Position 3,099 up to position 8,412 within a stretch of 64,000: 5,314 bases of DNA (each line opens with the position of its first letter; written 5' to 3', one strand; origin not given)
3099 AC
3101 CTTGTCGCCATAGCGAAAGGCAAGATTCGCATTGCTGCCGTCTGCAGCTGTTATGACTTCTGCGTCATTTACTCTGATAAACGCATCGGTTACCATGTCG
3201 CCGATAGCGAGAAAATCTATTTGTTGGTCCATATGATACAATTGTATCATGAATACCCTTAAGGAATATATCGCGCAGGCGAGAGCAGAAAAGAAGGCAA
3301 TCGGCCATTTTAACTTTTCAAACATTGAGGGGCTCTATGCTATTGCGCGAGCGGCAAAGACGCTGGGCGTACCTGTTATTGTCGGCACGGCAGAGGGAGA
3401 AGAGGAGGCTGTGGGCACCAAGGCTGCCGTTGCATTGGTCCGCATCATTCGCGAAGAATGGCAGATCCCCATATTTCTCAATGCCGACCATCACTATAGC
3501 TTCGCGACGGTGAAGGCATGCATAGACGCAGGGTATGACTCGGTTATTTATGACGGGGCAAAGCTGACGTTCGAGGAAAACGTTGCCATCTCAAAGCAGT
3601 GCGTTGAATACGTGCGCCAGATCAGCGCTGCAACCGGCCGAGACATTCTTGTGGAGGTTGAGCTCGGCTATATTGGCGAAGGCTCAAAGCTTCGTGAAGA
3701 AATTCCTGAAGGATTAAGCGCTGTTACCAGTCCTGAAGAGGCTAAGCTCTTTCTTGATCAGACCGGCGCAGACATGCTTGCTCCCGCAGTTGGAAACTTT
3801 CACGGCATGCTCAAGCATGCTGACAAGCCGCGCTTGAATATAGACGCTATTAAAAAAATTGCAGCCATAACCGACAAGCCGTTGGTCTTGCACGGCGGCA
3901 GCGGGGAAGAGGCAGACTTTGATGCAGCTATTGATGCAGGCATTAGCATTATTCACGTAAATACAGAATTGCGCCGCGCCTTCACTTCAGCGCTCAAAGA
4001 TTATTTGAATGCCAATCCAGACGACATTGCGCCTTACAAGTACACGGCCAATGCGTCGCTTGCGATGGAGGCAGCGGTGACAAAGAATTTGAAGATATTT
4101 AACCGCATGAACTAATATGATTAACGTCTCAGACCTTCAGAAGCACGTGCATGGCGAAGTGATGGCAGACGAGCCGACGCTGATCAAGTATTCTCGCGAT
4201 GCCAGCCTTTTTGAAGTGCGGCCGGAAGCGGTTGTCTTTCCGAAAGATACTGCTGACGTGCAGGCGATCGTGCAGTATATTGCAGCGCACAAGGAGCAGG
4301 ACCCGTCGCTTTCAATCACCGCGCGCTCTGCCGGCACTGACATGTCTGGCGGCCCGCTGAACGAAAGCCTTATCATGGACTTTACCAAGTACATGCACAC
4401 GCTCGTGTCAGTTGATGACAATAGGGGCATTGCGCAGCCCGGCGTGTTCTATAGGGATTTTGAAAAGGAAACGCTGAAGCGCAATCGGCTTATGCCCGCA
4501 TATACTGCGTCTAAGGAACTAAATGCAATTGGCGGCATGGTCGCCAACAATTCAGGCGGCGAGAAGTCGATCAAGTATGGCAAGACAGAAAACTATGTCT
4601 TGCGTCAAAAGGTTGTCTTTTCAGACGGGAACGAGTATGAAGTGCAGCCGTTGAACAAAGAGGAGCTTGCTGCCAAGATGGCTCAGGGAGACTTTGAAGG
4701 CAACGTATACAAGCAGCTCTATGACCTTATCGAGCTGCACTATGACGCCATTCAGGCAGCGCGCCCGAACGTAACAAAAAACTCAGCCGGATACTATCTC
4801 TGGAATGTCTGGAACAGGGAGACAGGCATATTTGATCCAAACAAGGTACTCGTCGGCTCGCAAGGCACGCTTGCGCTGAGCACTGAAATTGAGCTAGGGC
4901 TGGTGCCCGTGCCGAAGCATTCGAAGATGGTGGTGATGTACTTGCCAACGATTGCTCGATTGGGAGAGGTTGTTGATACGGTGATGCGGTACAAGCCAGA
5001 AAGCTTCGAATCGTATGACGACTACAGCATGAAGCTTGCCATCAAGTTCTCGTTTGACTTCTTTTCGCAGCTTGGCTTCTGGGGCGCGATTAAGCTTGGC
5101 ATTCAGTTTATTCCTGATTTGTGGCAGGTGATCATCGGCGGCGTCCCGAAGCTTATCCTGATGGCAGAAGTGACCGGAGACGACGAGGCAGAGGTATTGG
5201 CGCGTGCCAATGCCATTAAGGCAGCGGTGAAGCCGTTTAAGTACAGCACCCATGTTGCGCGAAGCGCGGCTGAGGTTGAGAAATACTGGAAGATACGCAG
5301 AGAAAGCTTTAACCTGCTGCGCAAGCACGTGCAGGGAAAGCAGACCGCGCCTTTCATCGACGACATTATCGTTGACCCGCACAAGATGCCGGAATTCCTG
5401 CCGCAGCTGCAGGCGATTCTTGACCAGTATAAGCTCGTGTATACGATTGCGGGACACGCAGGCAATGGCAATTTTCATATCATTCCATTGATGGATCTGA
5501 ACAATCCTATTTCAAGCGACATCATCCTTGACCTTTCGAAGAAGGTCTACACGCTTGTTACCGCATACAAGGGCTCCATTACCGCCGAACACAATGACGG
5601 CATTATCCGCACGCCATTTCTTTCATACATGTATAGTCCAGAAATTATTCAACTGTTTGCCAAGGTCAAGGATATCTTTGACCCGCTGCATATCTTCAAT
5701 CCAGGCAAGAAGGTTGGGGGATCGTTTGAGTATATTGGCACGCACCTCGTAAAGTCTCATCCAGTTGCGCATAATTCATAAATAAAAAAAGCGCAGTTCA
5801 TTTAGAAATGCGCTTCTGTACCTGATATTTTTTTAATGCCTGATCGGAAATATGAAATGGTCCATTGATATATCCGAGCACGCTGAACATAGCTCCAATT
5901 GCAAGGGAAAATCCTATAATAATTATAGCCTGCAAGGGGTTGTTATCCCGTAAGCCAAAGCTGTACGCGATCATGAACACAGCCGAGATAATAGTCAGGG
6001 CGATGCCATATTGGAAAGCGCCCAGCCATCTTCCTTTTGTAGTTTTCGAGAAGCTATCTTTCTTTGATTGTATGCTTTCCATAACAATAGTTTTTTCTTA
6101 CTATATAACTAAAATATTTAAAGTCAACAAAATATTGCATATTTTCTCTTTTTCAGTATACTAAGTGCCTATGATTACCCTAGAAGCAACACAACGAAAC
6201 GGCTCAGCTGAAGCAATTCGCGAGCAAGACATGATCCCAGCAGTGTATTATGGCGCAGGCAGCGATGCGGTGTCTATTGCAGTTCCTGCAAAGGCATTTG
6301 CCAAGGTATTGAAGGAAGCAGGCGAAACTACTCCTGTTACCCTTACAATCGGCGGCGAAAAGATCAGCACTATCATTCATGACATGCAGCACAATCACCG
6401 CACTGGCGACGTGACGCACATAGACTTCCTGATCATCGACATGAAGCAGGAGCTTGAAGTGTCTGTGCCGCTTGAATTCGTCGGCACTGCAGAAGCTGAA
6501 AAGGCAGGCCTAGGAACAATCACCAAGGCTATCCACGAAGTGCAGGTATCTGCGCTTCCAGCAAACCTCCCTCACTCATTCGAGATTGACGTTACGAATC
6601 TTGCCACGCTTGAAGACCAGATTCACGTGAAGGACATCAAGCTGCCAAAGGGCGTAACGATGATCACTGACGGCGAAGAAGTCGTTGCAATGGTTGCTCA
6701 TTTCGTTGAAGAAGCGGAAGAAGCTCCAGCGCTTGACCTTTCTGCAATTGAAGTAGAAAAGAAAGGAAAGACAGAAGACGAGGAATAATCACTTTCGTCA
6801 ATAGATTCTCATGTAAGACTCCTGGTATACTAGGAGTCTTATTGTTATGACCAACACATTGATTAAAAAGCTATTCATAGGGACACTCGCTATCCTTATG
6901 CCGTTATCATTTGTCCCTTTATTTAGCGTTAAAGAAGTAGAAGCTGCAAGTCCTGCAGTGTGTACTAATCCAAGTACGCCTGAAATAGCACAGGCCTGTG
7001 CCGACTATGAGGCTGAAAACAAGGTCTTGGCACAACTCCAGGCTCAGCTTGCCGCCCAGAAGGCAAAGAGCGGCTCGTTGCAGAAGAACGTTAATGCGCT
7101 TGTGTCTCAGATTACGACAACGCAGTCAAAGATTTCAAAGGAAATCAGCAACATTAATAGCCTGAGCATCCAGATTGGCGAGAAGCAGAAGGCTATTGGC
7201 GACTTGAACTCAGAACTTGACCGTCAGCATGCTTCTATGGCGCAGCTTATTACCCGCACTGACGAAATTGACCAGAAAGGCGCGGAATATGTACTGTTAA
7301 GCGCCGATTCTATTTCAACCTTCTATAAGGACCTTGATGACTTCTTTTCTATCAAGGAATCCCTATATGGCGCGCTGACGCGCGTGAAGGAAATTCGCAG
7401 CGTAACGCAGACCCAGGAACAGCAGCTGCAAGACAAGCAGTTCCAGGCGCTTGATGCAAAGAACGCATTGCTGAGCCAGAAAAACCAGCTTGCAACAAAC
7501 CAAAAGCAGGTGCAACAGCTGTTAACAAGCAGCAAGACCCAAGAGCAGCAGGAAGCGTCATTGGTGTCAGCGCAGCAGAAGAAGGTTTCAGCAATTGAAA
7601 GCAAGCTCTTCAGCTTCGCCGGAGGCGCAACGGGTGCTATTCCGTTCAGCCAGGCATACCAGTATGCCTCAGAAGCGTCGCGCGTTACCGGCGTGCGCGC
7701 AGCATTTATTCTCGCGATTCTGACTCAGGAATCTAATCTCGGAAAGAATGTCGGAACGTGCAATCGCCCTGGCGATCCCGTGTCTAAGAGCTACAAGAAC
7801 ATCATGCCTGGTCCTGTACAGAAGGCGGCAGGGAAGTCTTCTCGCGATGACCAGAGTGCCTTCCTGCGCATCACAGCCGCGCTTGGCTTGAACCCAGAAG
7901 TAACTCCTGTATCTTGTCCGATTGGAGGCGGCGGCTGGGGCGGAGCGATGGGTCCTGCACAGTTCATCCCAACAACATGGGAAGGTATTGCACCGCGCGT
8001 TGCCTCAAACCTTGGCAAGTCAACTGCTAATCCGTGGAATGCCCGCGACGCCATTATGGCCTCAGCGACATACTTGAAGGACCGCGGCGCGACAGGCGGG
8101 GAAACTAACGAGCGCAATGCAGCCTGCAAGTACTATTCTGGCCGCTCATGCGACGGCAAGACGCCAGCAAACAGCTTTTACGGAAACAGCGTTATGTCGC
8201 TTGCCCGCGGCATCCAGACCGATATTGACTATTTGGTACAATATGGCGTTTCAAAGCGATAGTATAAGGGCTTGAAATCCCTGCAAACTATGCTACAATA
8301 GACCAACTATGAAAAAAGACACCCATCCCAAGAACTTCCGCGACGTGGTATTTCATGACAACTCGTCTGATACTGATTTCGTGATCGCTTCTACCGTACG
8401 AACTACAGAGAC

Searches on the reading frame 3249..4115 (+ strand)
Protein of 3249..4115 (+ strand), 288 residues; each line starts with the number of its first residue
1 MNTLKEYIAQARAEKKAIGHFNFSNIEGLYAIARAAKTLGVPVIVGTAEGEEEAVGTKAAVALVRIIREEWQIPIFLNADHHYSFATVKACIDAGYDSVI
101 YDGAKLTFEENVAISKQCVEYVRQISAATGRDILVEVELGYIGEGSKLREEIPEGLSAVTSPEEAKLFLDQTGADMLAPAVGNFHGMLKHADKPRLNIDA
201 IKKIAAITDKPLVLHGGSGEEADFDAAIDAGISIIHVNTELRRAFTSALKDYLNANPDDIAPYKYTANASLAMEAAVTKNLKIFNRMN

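Call 17: search_protein_families(library=pfam, proteins=[window:3249-4115:+], max_evalue=0.01)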
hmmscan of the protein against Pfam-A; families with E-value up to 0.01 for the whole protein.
window:3249-4115:+ (288 aa): 4 families
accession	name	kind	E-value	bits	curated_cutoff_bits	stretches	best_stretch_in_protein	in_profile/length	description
PF01116.26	F_bP_aldolase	-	8.9e-69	232.5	25.5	1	3-286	2-274/277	Fructose-bisphosphate aldolase class-II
PF01070.24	FMN_dh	-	0.00029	20.4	24.9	1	22-237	70-245/350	FMN-dependent dehydrogenase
PF02581.23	TMP-TENI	-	0.00076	19.3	27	0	161-237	104-176/180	Thiamine monophosphate synthase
PF00977.27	His_biosynth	-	0.003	17.5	23.6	0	193-240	57-104/228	Histidine biosynthesis protein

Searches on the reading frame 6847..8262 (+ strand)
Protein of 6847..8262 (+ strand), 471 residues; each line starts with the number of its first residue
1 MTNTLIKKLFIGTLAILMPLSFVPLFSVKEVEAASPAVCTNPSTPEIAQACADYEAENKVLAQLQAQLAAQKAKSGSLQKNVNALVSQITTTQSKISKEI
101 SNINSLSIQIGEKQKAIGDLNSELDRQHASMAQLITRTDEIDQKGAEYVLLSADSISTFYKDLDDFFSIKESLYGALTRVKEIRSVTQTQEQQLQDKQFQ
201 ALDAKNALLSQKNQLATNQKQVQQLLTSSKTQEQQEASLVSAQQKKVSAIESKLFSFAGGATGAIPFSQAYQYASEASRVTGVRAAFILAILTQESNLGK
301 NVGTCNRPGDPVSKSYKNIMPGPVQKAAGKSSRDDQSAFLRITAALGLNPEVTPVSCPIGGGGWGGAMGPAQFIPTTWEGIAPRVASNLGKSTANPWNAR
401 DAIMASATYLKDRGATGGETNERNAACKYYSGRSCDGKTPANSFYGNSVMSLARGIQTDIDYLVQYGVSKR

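Call 17: search_protein_families(library=pfam, proteins=[window:6847-8262:+], max_evalue=0.01)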
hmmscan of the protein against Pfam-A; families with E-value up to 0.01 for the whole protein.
window:6847-8262:+ (471 aa): 4 families
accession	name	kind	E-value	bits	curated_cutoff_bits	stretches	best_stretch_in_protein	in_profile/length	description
PF13406.11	SLT_2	-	3.1e-13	50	24.3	1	213-426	14-212/292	Transglycosylase SLT domain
PF13870.11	CCDC113_CCDC96_CC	-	0.0013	18.9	31.6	1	53-183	43-164/177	CCDC113/CCDC96, coiled-coil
PF08614.16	ATG16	-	0.0015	19.1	33.7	1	50-133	72-155/200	Autophagy protein 16 (ATG16)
PF01464.25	SLT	-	0.0025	17.8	21.3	0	274-439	3-104/117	Transglycosylase SLT domain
